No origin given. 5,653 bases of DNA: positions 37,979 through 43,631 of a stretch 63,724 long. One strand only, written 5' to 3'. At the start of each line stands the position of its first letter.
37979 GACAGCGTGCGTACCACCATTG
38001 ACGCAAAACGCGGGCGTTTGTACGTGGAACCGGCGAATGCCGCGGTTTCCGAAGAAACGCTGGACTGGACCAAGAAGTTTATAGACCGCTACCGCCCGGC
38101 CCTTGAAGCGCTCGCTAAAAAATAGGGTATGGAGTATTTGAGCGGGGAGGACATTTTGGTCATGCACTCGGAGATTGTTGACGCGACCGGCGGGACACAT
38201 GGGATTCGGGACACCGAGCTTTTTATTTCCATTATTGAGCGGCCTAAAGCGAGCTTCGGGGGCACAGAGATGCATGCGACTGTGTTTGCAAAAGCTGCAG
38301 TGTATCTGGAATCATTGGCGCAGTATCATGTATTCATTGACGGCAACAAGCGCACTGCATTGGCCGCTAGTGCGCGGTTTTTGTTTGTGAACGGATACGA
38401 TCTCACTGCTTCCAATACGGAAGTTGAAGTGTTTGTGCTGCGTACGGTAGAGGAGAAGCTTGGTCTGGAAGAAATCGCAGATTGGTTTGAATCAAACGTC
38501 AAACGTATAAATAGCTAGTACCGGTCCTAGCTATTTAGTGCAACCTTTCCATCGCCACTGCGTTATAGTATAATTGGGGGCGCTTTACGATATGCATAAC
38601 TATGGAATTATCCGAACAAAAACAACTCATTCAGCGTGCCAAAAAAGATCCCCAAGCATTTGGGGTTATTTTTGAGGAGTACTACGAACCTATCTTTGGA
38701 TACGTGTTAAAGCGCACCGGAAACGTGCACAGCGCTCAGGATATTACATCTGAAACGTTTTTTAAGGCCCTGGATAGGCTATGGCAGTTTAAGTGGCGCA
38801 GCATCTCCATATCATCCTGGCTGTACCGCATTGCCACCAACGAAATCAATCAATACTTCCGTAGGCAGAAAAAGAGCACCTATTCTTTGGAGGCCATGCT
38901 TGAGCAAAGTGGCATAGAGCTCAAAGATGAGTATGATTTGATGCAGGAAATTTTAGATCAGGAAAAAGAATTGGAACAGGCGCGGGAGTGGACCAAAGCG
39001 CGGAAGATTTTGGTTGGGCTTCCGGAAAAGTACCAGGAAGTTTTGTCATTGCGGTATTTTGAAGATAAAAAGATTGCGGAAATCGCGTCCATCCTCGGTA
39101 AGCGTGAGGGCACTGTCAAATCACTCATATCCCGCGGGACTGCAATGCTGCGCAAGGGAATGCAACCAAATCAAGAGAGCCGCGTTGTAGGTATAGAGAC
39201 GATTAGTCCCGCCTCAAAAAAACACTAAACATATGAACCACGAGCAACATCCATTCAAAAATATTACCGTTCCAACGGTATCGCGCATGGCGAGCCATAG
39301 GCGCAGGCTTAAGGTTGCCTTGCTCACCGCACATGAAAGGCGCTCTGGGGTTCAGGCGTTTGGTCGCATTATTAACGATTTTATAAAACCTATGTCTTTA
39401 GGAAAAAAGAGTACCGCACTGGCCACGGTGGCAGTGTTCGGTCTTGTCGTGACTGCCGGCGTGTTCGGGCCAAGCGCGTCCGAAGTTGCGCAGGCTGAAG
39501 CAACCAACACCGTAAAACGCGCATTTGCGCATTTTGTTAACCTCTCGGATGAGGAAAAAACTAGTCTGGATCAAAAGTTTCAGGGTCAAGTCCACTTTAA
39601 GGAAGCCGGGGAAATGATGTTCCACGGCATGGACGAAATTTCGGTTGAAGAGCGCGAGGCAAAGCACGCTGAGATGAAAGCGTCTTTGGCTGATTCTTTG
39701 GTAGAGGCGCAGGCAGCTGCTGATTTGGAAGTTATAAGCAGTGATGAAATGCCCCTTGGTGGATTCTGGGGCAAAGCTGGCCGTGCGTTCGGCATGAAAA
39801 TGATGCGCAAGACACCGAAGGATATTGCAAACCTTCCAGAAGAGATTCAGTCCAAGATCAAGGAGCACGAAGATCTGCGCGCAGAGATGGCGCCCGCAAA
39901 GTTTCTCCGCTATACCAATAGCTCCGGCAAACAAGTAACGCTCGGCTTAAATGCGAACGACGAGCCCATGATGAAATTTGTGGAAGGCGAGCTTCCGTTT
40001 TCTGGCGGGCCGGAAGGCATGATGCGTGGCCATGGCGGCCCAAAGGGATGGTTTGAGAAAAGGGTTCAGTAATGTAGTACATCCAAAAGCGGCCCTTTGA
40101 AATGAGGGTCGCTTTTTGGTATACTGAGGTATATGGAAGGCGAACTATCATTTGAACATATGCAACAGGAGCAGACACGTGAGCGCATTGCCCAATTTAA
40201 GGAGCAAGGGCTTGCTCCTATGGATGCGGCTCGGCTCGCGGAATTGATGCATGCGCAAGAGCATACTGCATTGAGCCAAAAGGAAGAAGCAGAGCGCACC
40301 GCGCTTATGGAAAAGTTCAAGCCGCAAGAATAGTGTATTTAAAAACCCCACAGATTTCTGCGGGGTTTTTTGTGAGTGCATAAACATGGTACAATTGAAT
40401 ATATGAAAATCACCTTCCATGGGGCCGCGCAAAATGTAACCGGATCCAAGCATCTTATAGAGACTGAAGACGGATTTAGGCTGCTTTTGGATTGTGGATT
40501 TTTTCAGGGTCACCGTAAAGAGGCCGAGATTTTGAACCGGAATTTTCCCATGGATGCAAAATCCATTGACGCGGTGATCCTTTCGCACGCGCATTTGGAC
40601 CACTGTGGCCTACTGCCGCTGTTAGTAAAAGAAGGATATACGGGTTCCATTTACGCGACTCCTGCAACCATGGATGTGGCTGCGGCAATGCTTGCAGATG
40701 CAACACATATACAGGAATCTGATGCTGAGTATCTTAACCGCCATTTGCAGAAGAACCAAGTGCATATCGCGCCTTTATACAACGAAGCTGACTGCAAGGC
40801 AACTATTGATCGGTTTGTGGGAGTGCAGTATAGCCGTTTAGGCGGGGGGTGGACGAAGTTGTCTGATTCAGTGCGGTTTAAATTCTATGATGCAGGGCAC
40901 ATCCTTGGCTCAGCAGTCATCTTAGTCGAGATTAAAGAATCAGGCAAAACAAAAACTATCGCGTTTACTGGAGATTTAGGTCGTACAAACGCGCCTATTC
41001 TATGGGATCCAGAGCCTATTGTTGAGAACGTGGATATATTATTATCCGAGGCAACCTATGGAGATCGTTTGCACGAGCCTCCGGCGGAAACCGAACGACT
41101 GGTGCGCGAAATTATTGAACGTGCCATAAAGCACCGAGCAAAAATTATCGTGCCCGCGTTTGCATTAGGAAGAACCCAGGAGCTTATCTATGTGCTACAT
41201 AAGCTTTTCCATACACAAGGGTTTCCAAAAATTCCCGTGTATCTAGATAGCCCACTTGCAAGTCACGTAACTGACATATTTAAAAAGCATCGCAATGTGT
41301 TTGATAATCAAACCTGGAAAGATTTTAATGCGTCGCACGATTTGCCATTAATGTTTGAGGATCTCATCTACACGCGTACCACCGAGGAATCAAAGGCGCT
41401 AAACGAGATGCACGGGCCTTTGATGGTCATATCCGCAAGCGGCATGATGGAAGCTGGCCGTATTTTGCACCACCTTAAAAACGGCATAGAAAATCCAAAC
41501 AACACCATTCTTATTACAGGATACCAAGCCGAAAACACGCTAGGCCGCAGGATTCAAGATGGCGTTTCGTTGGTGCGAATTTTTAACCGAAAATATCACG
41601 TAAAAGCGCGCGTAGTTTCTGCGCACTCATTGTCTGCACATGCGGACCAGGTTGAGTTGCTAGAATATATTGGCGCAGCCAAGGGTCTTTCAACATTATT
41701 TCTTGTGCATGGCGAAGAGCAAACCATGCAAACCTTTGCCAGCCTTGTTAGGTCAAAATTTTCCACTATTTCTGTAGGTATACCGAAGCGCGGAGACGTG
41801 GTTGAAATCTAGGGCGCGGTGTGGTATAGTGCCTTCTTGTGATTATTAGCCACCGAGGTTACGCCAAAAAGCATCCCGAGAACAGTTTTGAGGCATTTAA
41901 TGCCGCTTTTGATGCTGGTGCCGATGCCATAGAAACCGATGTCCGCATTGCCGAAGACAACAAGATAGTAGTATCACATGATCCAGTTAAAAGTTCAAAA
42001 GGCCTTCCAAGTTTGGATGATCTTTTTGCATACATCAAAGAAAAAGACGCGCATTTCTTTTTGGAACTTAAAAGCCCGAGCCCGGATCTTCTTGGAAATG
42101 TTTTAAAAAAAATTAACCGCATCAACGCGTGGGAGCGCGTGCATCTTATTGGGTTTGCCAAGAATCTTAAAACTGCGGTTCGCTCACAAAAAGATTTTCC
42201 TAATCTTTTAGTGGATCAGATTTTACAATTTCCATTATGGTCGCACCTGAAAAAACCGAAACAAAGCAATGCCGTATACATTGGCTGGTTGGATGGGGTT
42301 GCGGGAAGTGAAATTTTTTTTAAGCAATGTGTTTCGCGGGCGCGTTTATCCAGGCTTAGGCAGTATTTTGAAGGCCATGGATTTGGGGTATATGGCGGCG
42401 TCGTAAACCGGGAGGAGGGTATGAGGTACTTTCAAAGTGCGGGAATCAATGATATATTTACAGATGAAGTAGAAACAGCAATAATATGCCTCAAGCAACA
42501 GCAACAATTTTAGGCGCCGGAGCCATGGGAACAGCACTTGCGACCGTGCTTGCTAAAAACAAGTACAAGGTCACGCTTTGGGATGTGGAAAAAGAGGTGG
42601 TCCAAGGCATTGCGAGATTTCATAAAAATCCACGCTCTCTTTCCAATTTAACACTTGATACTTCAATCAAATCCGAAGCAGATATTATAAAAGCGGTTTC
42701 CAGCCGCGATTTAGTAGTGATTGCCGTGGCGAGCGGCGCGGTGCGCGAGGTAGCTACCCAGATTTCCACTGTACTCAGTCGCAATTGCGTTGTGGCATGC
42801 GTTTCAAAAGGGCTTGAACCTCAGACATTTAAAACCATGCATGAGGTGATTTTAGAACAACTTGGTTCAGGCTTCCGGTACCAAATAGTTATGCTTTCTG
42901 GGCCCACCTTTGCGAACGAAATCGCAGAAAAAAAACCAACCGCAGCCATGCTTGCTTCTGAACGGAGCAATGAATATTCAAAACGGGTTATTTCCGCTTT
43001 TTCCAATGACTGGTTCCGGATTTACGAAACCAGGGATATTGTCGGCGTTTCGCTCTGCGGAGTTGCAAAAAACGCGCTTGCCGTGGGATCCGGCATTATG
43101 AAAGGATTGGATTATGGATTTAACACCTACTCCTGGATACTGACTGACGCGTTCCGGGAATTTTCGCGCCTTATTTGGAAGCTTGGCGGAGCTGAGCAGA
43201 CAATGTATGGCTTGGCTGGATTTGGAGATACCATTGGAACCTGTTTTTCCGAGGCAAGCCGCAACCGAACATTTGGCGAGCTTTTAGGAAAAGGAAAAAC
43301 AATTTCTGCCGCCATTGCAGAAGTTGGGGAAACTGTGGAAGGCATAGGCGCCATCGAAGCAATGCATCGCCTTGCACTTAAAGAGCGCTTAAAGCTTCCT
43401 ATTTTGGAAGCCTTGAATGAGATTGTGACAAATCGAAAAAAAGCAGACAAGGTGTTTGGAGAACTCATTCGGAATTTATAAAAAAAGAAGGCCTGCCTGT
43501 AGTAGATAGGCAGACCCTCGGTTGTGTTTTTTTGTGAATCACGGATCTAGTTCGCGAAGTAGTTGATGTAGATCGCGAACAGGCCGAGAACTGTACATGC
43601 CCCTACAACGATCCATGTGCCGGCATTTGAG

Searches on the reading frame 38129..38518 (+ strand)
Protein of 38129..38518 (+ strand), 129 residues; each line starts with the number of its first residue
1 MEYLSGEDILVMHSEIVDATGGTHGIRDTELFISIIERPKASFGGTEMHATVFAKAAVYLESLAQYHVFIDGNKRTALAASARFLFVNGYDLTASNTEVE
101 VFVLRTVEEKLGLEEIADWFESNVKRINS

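Call 90: search_protein_families(library=pfam, max_evalue=0.00001, proteins=[window:38129-38518:+])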
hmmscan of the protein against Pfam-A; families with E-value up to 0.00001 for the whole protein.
window:38129-38518:+ (129 aa): 1 family
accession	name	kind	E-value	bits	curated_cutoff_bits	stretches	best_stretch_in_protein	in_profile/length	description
PF02661.23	Fic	-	1.3e-13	52.1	24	1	3-85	1-93/93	Fic/DOC family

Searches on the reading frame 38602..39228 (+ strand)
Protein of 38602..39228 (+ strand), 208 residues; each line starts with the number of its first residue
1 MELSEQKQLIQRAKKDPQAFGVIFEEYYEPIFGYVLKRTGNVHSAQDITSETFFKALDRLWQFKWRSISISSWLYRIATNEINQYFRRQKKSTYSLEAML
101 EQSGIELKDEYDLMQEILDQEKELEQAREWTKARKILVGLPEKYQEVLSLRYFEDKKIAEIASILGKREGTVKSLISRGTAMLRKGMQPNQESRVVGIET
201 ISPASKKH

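Call 90: search_protein_families(library=pfam, max_evalue=0.00001, proteins=[window:38602-39228:+])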
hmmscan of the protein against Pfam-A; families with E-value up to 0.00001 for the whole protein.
window:38602-39228:+ (208 aa): 3 families
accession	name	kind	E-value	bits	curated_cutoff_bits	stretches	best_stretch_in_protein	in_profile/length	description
PF08281.18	Sigma70_r4_2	-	1.1e-14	54.2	25.7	1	134-179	5-50/54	Sigma-70, region 4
PF04542.20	Sigma70_r2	-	1.8e-14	53.7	24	1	23-91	1-70/71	Sigma-70 region 2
PF04545.22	Sigma70_r4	-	1.9e-10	40.5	24.1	1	137-185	2-50/50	Sigma-70, region 4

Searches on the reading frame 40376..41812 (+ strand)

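Call 90: search_protein_families(library=pfam, max_evalue=0.00001, proteins=[window:40376-41812:+])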
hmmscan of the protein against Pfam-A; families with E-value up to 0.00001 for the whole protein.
window:40376-41812:+ (478 aa): 5 families
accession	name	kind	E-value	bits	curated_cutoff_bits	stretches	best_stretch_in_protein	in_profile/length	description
PF10996.14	Beta-Casp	-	1.4e-40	139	27.7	1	267-393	1-120/120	Beta-Casp domain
PF00753.33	Lactamase_B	-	2.4e-13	50.9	22.7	1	27-94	10-74/196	Metallo-beta-lactamase superfamily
PF07521.17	RMMBL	-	4.4e-13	49.5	21.6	1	407-462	2-56/63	Zn-dependent metallo-hydrolase RNA specificity domain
PF16661.11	Lactamase_B_6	-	1.6e-10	41.1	27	1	32-185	5-150/193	Metallo-beta-lactamase superfamily domain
PF12706.13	Lactamase_B_2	-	4.2e-10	40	27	1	35-230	2-169/200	Beta-lactamase superfamily domain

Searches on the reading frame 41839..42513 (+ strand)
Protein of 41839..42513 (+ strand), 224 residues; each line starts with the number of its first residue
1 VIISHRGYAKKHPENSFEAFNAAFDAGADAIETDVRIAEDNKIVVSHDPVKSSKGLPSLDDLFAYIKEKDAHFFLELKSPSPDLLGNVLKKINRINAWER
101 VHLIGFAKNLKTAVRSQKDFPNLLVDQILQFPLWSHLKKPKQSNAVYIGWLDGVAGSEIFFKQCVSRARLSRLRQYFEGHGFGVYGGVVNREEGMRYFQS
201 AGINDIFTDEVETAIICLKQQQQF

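Call 90: search_protein_families(library=pfam, max_evalue=0.00001, proteins=[window:41839-42513:+])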
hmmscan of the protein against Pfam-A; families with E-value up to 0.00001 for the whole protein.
window:41839-42513:+ (224 aa): 1 family
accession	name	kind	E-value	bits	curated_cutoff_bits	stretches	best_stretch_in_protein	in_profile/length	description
PF03009.23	GDPD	-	3e-18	67.3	23.6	1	5-49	1-45/244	Glycerophosphoryl diester phosphodiesterase family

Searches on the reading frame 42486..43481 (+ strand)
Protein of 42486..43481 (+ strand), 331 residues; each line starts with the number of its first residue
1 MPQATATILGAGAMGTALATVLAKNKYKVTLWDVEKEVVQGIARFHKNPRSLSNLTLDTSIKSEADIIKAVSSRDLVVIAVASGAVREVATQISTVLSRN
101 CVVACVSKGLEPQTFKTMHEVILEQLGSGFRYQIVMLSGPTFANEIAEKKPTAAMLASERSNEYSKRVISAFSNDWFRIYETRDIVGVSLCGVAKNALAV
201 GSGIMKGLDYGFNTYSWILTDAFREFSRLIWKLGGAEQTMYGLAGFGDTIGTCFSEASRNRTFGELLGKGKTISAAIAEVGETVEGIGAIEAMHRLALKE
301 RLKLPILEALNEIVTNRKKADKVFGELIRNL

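Call 90: search_protein_families(library=pfam, max_evalue=0.00001, proteins=[window:42486-43481:+])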
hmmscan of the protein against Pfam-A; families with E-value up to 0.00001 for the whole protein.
window:42486-43481:+ (331 aa): 7 families
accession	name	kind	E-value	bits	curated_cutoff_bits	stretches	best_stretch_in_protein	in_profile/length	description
PF01210.29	NAD_Gly3P_dh_N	-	5.9e-42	143.8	23.1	1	7-162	3-156/158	NAD-dependent glycerol-3-phosphate dehydrogenase N-terminus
PF07479.19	NAD_Gly3P_dh_C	-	3.4e-41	141.2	25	1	184-323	1-140/142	NAD-dependent glycerol-3-phosphate dehydrogenase C-terminus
PF20618.3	GPD_NAD_C_bact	-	2.1e-17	63.9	27.6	1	244-309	1-65/66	Bacterial GPD, NAD-dependent C-terminal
PF02558.23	ApbA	-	4.3e-10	39.8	22.2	1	7-112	2-105/150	Ketopantoate reductase PanE/ApbA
PF03807.23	F420_oxidored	-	2.6e-07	31.6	21.6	1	7-106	3-92/94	NADP oxidoreductase coenzyme F420-dependent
PF03446.21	NAD_binding_2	-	3.2e-07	30.9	21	1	8-107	4-93/161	NAD binding domain of 6-phosphogluconate dehydrogenase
PF02737.24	3HCDH_N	-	3.8e-07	30.6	22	1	6-115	2-122/180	3-hydroxyacyl-CoA dehydrogenase, NAD binding domain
